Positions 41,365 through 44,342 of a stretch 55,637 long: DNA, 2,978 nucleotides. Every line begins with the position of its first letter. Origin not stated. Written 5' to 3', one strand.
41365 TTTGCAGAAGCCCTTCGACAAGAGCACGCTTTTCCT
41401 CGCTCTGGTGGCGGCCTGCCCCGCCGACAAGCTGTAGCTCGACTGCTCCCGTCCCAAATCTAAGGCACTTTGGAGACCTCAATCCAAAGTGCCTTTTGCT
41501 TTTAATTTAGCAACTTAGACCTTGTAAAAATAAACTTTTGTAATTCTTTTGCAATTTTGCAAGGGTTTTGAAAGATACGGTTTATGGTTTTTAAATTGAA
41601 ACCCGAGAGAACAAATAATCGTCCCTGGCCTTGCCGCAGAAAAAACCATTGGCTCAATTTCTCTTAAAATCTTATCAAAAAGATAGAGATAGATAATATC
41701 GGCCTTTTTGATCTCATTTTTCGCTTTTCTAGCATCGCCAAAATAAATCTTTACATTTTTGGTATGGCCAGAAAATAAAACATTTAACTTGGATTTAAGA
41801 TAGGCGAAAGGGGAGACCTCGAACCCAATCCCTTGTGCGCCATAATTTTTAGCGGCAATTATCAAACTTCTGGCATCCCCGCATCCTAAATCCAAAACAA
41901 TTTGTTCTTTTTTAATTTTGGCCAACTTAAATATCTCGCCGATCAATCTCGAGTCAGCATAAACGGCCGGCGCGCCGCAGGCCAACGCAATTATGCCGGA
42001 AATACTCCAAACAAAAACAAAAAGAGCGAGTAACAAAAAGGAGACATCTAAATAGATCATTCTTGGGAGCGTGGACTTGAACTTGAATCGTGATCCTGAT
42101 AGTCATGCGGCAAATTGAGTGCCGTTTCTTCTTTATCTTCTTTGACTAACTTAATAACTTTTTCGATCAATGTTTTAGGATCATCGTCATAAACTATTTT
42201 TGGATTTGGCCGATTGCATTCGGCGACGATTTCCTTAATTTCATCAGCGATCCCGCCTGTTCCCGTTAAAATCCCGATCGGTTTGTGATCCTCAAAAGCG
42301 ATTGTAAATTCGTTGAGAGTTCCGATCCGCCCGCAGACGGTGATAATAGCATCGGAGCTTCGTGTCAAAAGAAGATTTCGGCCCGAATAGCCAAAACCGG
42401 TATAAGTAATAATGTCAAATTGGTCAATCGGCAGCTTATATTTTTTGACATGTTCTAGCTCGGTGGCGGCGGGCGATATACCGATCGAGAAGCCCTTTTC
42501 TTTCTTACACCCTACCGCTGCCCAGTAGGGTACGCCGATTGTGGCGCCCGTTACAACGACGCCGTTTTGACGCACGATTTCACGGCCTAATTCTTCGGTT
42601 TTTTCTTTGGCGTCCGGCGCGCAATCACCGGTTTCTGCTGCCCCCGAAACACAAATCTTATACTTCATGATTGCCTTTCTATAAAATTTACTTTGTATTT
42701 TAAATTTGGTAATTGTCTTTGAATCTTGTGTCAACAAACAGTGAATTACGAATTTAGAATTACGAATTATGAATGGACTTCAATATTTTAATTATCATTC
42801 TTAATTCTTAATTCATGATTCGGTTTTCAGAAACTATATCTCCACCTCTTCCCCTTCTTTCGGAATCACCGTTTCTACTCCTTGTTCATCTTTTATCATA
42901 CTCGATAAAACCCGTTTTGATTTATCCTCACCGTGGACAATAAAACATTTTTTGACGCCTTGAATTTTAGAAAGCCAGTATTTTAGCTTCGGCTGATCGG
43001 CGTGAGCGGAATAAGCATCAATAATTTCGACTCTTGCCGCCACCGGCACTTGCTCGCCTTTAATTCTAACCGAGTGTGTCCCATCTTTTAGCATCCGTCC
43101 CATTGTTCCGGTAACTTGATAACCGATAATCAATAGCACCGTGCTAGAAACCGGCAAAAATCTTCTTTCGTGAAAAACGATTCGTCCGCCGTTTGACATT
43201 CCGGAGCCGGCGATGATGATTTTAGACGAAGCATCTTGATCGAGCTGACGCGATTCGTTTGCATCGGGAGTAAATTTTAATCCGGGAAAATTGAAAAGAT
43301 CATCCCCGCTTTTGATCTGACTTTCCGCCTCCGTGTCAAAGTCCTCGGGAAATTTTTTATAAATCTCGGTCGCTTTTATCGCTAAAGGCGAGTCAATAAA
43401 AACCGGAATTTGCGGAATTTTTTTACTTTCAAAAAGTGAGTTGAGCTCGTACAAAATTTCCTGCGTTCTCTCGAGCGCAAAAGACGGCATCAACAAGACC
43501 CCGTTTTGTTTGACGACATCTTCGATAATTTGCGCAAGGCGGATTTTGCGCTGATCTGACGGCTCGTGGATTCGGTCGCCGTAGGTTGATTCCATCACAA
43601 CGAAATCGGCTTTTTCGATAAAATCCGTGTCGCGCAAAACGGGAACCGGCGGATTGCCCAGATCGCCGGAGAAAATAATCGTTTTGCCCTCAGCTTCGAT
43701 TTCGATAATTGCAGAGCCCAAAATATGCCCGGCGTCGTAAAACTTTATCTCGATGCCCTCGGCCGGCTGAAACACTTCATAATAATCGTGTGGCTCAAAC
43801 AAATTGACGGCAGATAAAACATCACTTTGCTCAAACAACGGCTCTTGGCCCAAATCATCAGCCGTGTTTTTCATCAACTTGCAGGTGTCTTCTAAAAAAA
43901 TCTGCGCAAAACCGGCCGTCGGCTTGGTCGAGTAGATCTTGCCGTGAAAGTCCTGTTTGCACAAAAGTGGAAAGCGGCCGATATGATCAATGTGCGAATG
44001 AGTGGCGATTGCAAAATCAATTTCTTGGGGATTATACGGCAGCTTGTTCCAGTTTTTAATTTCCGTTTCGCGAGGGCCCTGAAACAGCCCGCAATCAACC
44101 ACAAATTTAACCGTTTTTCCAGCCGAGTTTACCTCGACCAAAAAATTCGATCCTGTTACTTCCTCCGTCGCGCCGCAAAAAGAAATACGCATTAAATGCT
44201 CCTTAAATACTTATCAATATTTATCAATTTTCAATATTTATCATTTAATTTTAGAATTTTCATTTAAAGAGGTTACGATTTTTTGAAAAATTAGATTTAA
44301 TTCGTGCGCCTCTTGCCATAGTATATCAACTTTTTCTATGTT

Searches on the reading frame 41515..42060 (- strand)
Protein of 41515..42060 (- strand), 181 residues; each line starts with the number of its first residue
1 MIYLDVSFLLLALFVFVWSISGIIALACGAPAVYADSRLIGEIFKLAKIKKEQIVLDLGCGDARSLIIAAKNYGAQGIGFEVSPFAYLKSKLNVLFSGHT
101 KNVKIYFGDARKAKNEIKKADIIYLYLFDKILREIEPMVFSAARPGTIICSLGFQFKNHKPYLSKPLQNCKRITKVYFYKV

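Call 82: search_protein_families(library=pfam, proteins=[window:41515-42060:-], max_evalue=0.001)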
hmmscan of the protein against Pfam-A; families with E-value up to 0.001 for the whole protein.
window:41515-42060:- (181 aa): 3 families
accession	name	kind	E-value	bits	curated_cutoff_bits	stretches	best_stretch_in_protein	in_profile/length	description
PF06325.19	PrmA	-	9.9e-06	25.7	22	1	49-151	159-258/296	Ribosomal protein L11 methyltransferase (PrmA)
PF13847.12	Methyltransf_31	-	1.9e-05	24.9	27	1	49-126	1-81/145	Methyltransferase domain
PF13649.12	Methyltransf_25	-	2.8e-05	25.1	27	1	55-127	1-73/97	Methyltransferase domain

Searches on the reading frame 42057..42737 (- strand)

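Call 82: search_protein_families(library=pfam, proteins=[window:42057-42737:-], max_evalue=0.001)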
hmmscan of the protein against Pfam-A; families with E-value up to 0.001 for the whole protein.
window:42057-42737:- (226 aa): 2 families
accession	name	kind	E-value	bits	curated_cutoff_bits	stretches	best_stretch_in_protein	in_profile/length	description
PF18306.6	LDcluster4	-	9.1e-34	116.7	26.3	1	25-190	1-150/151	SLOG cluster4 family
PF18185.7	STALD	-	0.00022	21.2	24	0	21-69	11-61/211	Sir2- and TIR-associating SLOG family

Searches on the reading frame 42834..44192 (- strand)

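Call 82: search_protein_families(library=pfam, proteins=[window:42834-44192:-], max_evalue=0.001)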
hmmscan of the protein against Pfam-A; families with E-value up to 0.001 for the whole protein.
window:42834-44192:- (452 aa): 5 families
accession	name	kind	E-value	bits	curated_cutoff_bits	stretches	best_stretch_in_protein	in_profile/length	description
PF10996.14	Beta-Casp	-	1.6e-32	113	27.7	1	243-368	1-120/120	Beta-Casp domain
PF07521.17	RMMBL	-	5.3e-13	49.2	21.6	1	382-444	2-63/63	Zn-dependent metallo-hydrolase RNA specificity domain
PF16661.11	Lactamase_B_6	-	5.4e-12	45.9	27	1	28-177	7-161/193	Metallo-beta-lactamase superfamily domain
PF00753.33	Lactamase_B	-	3.7e-08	34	22.7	1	17-88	9-74/196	Metallo-beta-lactamase superfamily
PF12706.13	Lactamase_B_2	-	1.5e-05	25.2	27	1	31-203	4-165/200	Beta-lactamase superfamily domain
